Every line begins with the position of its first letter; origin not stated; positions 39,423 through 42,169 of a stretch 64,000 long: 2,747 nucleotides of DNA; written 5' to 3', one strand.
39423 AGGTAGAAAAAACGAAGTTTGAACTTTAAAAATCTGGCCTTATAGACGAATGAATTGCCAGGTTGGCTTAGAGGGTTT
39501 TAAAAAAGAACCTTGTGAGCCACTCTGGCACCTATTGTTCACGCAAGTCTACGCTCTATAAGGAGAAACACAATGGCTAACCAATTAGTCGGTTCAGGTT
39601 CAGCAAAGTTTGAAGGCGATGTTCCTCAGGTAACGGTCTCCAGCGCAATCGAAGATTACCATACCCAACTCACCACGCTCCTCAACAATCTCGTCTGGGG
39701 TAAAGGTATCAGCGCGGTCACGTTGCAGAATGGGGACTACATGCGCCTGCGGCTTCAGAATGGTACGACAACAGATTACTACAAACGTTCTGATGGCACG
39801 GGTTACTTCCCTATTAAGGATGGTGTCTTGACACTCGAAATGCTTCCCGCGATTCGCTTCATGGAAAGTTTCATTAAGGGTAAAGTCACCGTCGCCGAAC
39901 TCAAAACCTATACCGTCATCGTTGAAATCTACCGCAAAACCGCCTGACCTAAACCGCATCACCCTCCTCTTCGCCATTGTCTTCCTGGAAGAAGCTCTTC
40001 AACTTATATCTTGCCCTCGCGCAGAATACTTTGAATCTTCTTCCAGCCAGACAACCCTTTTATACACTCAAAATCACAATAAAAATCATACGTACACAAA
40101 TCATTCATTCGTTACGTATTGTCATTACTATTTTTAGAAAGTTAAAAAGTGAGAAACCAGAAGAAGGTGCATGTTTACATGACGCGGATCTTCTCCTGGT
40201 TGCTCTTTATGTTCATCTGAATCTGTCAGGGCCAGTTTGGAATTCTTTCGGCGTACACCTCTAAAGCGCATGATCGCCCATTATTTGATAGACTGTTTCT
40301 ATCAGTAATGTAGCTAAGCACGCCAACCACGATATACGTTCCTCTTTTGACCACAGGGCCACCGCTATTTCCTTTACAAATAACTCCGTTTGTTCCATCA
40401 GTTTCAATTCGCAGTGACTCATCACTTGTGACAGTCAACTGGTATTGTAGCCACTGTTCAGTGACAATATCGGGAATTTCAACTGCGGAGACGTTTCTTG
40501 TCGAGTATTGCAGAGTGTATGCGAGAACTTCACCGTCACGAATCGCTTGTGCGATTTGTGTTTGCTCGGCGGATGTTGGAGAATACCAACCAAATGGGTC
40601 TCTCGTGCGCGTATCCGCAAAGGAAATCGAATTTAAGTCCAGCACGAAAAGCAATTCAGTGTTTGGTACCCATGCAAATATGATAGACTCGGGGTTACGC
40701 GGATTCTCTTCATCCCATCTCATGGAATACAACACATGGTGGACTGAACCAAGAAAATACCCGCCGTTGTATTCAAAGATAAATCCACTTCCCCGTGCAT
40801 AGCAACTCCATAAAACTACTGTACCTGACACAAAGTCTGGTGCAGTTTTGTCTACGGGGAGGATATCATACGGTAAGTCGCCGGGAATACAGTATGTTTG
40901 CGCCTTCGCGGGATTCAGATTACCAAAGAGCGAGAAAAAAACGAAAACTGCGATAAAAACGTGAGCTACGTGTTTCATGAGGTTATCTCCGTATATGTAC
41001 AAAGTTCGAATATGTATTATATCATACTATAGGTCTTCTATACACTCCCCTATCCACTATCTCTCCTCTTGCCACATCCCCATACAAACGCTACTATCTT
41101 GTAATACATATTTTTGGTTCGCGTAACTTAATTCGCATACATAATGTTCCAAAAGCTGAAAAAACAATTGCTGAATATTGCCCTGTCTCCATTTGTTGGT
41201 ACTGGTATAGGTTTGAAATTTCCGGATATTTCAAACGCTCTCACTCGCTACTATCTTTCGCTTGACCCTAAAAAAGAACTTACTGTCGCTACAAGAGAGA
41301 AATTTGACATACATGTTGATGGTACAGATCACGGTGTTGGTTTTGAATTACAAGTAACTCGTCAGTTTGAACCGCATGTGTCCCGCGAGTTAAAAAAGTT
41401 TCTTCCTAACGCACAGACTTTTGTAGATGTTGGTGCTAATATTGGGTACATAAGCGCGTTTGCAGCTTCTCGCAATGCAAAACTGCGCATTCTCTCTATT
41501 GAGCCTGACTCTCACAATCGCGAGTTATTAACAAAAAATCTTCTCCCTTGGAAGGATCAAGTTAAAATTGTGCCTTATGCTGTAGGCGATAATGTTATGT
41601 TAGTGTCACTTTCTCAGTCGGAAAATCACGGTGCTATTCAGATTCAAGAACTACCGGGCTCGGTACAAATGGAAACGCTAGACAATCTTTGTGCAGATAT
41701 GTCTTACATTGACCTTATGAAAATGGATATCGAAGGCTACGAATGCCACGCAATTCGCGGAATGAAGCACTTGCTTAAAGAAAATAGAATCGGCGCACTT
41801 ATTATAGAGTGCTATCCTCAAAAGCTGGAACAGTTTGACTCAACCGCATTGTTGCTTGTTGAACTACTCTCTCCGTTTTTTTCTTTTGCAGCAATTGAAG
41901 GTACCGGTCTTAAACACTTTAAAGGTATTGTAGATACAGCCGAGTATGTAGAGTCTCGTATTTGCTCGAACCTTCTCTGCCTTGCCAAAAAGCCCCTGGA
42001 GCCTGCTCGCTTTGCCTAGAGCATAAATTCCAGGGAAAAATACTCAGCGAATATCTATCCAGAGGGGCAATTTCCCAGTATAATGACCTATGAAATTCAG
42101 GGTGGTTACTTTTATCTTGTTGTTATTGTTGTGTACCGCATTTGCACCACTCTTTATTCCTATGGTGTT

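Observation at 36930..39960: GC-rich island of three unrelated small secreted/membrane protein genes with near-identical ~180-nt leaders and conserved 3' hairpin trailers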

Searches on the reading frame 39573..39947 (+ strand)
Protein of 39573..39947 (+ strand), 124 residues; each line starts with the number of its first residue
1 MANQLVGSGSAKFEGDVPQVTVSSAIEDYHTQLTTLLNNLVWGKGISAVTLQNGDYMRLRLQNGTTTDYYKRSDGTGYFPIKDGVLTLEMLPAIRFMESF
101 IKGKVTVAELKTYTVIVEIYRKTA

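Call 10: search_protein_families(library=pfam, proteins=[window:39573-39947:+], max_evalue=0.01)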
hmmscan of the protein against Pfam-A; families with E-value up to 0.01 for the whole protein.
window:39573-39947:+ (124 aa): 0 families

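Call 11: search_protein_families(library=phrogs, proteins=[window:39573-39947:+], max_evalue=0.01)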
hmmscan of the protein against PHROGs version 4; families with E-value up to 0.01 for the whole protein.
window:39573-39947:+ (124 aa): 0 families

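Call 24: find_homologous_proteins(query=window:39573-39947:+, max_evalue=0.01)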
Query window:39573-39947:+ (124 aa): 1 proteins with E <= 0.01 among 7 candidates.
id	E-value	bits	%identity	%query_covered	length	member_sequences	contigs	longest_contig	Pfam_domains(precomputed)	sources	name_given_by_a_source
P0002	8.6e-75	266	100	100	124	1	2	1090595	-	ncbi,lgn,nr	ncbi:MAG: hypothetical protein QY314_03640 [Candidatus Dojkabacteria bacterium]|nr:MAG: hypothetical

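Call 67: search_protein_families(library=ncbifam, proteins=[window:39573-39947:+], max_evalue=0.01)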
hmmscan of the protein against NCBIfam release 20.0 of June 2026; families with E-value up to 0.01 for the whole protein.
window:39573-39947:+ (124 aa): 0 families

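Call 70: predict_structure(protein=window:39573-39947:+)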
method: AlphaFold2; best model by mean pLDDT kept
length: 124 residues; sequences in the alignment: 1
mean_pLDDT: 70.2   pTM: 0.68
mean pLDDT of the five models: 70.2, 63.9, 63.3, 58.0, 47.7
residues with pLDDT >= 90: 2; 70-90: 66; 50-70: 50; < 50: 6
segments of 3 or more residues with pLDDT < 50: 89-91
pLDDT, mean of each block of 10 residues (from residue 1): 83 81 83 82 66 76 69 56 53 53 59 82 73
secondary structure, 60 per line:
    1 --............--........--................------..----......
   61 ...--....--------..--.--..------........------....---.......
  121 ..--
elements in order: E3-14 E17-24 H27-42 E55-63 E66-69 H93-100 H107-110 E114-122

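Call 78: fold_search(model_id=the predicted structure, library=viral)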
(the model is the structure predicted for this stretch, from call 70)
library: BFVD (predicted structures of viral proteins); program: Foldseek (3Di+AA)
matches with E <= 10: 226; with E <= 0.001: 0
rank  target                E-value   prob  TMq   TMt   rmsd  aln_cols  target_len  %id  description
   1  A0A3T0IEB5            5.0e-02  0.15  0.21  0.17  16.9       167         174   11  (no name in the UniProt tables at hand)
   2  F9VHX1                1.1e-01  0.11  0.20  0.15  17.4       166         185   10  (no name in the UniProt tables at hand)
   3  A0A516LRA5            1.8e-01  0.13  0.23  0.23  12.1       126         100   13  (no name in the UniProt tables at hand)
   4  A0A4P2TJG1            2.0e-01  0.21  0.25  0.36   9.2        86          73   16  Uncharacterized protein [Vibrio phage VP-1]
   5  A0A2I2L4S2            2.1e-01  0.21  0.27  0.32  10.2       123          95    6  Uncharacterized protein [Orpheovirus IHUMI-LCC2]
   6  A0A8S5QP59            4.2e-01  0.35  0.30  0.11   9.1       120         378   10  Arabinogalactan endo-1,4-beta-galactosidase [Siphoviridae sp. ctB9E3]
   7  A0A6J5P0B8            5.3e-01  0.07  0.22  0.24  14.1       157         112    8  Uncharacterized protein [uncultured Caudovirales phage]
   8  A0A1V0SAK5            5.3e-01  0.06  0.20  0.07  15.8       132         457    9  Uncharacterized protein [Catovirus CTV1]
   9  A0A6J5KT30            5.7e-01  0.14  0.26  0.26   7.8       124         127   11  Uncharacterized protein [uncultured Caudovirales phage]
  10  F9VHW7                7.6e-01  0.07  0.26  0.21  15.3       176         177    8  (no name in the UniProt tables at hand)
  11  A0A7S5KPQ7            8.5e-01  0.05  0.16  0.20  13.3       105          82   12  (no name in the UniProt tables at hand)
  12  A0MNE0                8.5e-01  0.04  0.19  0.15  16.7       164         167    7  (no name in the UniProt tables at hand)
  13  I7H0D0                9.6e-01  0.08  0.29  0.19  12.3       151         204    9  Coat protein [Anulavirus ALMMV]
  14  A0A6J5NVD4            1.2e+00  0.04  0.24  0.20  10.3       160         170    7  Uncharacterized protein [uncultured Caudovirales phage]
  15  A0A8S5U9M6            1.3e+00  0.14  0.28  0.12   6.7        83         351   17  Distal tail protein [Siphoviridae sp. ctKNZ79]
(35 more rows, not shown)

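Call 85: find_encoding_contigs(protein=window:39573-39947:+, flank=10000, max_places=10)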
Protein window:39573-39947:+ (124 aa): 6 contigs read that carry it; 4 places shown.
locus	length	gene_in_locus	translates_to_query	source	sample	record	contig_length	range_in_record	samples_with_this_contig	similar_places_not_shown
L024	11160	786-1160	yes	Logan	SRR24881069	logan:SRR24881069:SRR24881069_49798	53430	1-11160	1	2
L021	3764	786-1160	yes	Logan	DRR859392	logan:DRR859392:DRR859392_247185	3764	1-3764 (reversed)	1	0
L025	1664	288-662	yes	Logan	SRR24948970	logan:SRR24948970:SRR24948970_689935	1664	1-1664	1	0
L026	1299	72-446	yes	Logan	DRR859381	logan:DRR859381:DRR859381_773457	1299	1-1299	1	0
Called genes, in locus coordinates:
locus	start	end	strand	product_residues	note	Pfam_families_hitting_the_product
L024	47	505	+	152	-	-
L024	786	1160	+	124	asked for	-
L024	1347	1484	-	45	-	-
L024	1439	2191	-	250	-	PF00089:Trypsin (weak)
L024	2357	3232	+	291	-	PF05050:Methyltransf_21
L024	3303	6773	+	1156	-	-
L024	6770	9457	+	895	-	-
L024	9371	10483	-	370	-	PF13439:Glyco_transf_4, PF13579:Glyco_trans_4_4, PF20706:GT4-conflict, PF00534:Glycos_transf_1, PF13692:Glyco_trans_1_4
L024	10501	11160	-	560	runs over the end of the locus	-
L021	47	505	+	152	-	-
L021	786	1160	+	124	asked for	-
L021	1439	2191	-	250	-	PF00089:Trypsin (weak)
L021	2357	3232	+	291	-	PF05050:Methyltransf_21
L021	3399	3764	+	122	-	?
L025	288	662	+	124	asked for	-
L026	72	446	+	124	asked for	-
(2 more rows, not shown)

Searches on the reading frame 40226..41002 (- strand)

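Call 10: search_protein_families(library=pfam, proteins=[window:40226-41002:-], max_evalue=0.01)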
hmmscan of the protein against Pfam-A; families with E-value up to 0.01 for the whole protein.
window:40226-41002:- (258 aa): 1 family
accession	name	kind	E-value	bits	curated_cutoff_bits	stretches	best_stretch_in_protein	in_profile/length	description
PF00089.32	Trypsin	-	3.5e-06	27.4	20.6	1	159-237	124-202/220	Trypsin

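Call 11: search_protein_families(library=phrogs, proteins=[window:40226-41002:-], max_evalue=0.01)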
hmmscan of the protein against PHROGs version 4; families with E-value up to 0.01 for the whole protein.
window:40226-41002:- (258 aa): 0 families

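Call 67: search_protein_families(library=ncbifam, proteins=[window:40226-41002:-], max_evalue=0.01)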
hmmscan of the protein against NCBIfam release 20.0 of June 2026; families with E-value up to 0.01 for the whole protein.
window:40226-41002:- (258 aa): 0 families

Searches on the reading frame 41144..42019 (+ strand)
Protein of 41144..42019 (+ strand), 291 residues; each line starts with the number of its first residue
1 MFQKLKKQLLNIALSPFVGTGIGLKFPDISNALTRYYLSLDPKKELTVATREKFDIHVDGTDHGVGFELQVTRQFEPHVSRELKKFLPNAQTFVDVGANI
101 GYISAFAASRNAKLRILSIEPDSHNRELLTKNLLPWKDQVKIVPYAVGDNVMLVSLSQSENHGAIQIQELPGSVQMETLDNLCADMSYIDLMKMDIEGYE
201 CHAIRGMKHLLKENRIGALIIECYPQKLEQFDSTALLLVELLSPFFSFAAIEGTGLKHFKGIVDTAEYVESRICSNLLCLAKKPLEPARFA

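Call 10: search_protein_families(library=pfam, proteins=[window:41144-42019:+], max_evalue=0.01)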
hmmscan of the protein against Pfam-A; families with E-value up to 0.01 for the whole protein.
window:41144-42019:+ (291 aa): 1 family
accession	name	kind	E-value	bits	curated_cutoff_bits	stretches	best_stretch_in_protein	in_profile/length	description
PF05050.19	Methyltransf_21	-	9.7e-15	55.5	22.7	1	95-232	1-156/173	Methyltransferase FkbM domain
